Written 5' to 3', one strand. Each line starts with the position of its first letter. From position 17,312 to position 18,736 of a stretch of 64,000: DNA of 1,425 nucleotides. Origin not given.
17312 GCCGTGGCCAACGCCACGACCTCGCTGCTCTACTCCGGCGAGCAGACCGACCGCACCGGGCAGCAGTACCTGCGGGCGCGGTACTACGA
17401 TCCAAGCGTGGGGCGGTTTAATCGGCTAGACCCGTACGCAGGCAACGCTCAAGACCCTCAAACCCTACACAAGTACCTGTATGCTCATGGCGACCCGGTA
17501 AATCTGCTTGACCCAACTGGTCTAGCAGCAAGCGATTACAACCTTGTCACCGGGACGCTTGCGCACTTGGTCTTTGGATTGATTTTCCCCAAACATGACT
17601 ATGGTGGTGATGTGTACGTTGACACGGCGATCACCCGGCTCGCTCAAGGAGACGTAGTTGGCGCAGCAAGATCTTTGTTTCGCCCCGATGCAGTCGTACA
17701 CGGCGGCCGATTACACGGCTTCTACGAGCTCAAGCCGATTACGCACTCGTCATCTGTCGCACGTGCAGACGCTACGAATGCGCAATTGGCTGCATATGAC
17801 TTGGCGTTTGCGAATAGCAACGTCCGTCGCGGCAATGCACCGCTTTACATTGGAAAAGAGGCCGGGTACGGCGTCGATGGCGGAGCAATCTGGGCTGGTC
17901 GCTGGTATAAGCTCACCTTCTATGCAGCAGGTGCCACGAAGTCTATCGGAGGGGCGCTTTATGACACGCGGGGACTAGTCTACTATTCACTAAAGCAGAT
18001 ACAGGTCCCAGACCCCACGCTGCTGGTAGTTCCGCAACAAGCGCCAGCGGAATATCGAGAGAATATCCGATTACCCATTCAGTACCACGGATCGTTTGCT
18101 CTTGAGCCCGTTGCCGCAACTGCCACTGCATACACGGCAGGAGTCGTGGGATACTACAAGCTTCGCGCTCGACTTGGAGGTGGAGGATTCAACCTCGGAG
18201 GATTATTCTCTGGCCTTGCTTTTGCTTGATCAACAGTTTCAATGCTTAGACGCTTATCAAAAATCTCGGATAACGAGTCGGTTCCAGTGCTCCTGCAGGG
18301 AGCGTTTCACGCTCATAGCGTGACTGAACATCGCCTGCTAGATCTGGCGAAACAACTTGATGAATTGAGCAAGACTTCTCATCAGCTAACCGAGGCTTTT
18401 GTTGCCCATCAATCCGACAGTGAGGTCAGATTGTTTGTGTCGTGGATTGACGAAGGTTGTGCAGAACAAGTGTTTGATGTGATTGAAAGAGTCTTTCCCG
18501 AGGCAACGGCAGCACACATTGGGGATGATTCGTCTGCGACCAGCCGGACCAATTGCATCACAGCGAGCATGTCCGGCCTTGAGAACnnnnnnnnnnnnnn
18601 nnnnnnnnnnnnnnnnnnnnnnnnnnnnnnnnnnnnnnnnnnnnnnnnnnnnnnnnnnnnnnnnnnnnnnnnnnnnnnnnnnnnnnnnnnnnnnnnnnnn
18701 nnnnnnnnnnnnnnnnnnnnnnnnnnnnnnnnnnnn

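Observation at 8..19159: More than 18 kb RHS polymorphic toxin gene with an unassigned C-terminal toxin domain and an FGE-sulfatase-domain candidate immunity gene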

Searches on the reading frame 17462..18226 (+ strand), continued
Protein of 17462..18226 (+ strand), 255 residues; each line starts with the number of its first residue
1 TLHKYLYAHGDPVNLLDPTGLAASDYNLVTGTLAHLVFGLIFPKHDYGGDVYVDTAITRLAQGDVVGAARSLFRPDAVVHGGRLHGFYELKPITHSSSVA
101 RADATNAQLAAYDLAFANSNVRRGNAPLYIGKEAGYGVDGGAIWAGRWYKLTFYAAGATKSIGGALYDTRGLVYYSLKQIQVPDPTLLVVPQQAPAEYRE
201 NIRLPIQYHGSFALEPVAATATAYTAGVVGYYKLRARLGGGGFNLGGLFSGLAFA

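Call 73: search_protein_families(library=pfam, proteins=[P0051, P0075, P0070, P0074, P0076, P0059, P0066, P0072, P0049, P0050], max_evalue=1)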
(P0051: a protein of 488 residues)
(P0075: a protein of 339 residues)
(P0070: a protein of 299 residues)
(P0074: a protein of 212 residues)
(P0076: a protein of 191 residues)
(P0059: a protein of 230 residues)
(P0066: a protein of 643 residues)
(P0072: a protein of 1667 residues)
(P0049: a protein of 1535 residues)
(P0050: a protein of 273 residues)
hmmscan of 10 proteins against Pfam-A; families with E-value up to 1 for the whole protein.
P0051 (488 aa): 3 families
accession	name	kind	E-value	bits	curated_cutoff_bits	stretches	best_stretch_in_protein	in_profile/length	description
PF05593.20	RHS_repeat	-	0.00028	21.7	22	1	47-83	1-38/38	RHS Repeat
PF25023.1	TEN_YD-shell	-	0.0064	15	50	1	161-269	787-887/909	Teneurin YD-shell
PF03527.20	RHS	-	0.026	14.8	27.9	1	164-184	2-22/38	RHS protein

P0075 (339 aa): 0 families

P0070 (299 aa): 0 families

P0074 (212 aa): 1 family
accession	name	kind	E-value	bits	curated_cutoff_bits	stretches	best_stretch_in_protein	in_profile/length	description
PF15650.12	Tox-REase-9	-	0.002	18.8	27.3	1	76-121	34-75/88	Restriction endonuclease fold toxin 9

P0076 (191 aa): 1 family
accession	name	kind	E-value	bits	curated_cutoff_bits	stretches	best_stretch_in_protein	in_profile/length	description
PF15650.12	Tox-REase-9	-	0.011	16.3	27.3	1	53-97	36-76/88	Restriction endonuclease fold toxin 9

P0059 (230 aa): 0 families

P0066 (643 aa): 1 family
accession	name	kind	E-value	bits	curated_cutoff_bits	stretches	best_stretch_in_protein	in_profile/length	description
PF05593.20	RHS_repeat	-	0.055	14.3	22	0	43-61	15-33/38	RHS Repeat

P0072 (1667 aa): 4 families
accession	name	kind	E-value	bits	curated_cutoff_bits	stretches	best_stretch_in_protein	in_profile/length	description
PF05593.20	RHS_repeat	-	2.6e-69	228.9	22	13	886-923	1-38/38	RHS Repeat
PF20148.4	DUF6531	-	2.5e-06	28.2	24.1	1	44-116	4-74/74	Domain of unknown function (DUF6531)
PF25174.1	Beta-prop_THOC3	-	4.3e-05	23.1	305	1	413-525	93-195/272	THOC3 beta-propeller domain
PF25784.1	BigA_N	-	0.0018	18.8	24.5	0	307-361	28-76/80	BigA and YdbA N-terminal beta barrel domain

P0049 (1535 aa): 1 family
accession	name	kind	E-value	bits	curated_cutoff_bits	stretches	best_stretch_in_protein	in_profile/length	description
PF05593.20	RHS_repeat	-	1e-99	325.8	22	25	765-802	1-38/38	RHS Repeat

P0050 (273 aa): 0 families

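Call 82: find_encoding_contigs(protein=P0075, flank=3000, max_places=2)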
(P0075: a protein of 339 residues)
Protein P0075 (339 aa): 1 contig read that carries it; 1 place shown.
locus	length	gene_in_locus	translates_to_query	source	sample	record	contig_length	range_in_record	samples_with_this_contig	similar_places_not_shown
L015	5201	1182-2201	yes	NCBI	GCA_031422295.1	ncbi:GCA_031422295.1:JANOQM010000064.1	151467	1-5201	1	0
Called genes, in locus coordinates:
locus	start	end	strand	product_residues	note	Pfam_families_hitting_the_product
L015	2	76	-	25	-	?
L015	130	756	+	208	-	-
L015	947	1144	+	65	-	-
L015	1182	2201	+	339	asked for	PF25023:TEN_YD-shell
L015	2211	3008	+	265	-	-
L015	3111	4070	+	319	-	PF25023:TEN_YD-shell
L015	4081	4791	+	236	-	-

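Call 83: find_encoding_contigs(protein=P0074, flank=3000, max_places=2)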
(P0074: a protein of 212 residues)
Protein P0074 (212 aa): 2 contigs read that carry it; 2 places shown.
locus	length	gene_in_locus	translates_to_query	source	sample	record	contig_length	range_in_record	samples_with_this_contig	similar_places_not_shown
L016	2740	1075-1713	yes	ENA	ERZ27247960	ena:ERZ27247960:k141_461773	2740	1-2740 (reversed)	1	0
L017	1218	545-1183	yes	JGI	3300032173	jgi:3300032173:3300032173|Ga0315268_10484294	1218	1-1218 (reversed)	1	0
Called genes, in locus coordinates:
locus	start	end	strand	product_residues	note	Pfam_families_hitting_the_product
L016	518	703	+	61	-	PF24806:DUF7706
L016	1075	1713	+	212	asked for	PF15650:Tox-REase-9 (weak)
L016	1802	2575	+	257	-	-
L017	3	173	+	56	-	?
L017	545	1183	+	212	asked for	PF15650:Tox-REase-9 (weak)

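Call 91: find_related_loci(query=A7, collection=metagenome_contigs, flank=3500)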
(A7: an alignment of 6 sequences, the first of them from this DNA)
Query A7 (239 aa) in metagenome_contigs; peptide patterns used: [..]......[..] (x = any residue, [..] = any of these).
72 stretches matched a pattern; 2 encode a relative of the query (tblastn E <= 1e-3); 2 distinct loci.
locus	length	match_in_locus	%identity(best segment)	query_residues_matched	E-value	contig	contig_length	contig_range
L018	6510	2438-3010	37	1-189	5e-31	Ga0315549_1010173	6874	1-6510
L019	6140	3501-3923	42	55-190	3e-26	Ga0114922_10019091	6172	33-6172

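Call 93: list_cluster_members(proteins=[P0043, P0003])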
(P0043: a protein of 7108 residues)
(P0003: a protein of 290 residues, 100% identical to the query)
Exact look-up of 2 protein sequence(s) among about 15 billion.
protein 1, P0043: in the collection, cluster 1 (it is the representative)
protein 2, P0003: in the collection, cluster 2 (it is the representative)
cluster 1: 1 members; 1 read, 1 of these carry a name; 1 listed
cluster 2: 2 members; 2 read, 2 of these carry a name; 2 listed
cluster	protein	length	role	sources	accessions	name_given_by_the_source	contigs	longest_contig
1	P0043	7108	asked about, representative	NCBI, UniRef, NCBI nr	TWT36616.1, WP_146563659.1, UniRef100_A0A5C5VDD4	tRNA(Glu)-specific nuclease WapA precursor [Posidoniimonas corsicana] | tRNA(Glu)-specific nuclease WapA n=1 Tax=Posidoniimonas corsicana TaxID=1938618 ... | choice-of-anchor Q domain-containing protein [Posidoniimonas corsicana]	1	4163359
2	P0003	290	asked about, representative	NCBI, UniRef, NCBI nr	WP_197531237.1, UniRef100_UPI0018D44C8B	formylglycine-generating enzyme family protein [Posidoniimonas corsicana] | formylglycine-generating enzyme family protein n=1 Tax=Posidoniimonas corsicana ... | SUMF1/EgtB/PvdO family nonheme iron enzyme [Posidoniimonas corsicana]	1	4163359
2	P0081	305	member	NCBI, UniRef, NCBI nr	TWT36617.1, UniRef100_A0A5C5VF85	Formylglycine-generating sulfatase enzyme [Posidoniimonas corsicana] | Formylglycine-generating sulfatase enzyme n=1 Tax=Posidoniimonas corsicana TaxID=1938618 ...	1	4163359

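Call 94: search_protein_families(library=phrogs, alignment_id=A4, max_evalue=1)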
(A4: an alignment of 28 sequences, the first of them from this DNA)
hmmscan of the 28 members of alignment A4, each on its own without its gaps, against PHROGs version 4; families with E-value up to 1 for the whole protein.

A. member 1, seq(239 aa): 0 families

B. families by the number of members that match (of 28 scanned): 19 families
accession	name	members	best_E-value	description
phrog_32858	-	1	0.017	-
phrog_25580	-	1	0.02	-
phrog_11445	-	1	0.025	minor tail protein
phrog_33194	-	1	0.11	-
phrog_14598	-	1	0.12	-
phrog_15652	-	1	0.13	-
phrog_17752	-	1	0.14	-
phrog_167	-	1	0.16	tail length tape measure protein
phrog_8949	-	1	0.17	-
phrog_32661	-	1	0.19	-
phrog_2823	-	1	0.2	-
phrog_36463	-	1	0.24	-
phrog_973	-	1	0.24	tail length tape measure protein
phrog_58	-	1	0.27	tail length tape measure protein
phrog_37731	-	1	0.29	-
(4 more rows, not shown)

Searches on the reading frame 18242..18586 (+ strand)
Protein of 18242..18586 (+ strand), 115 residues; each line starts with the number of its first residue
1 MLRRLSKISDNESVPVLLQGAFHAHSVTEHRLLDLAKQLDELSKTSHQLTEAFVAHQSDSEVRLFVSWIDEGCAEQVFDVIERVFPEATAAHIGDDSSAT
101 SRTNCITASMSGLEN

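Call 98: search_solved_structures(query=A8, max_evalue=1)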
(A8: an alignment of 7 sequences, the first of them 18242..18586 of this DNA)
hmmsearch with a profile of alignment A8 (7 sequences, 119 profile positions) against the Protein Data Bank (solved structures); distinct sequences matched with E-value up to 1: 1.
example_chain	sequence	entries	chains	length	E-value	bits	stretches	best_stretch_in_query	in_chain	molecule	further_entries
4j29_A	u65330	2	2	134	0.29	14.6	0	67-111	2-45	Engineered Protein OR258 | DE NOVO DESIGNED PROTEIN OR258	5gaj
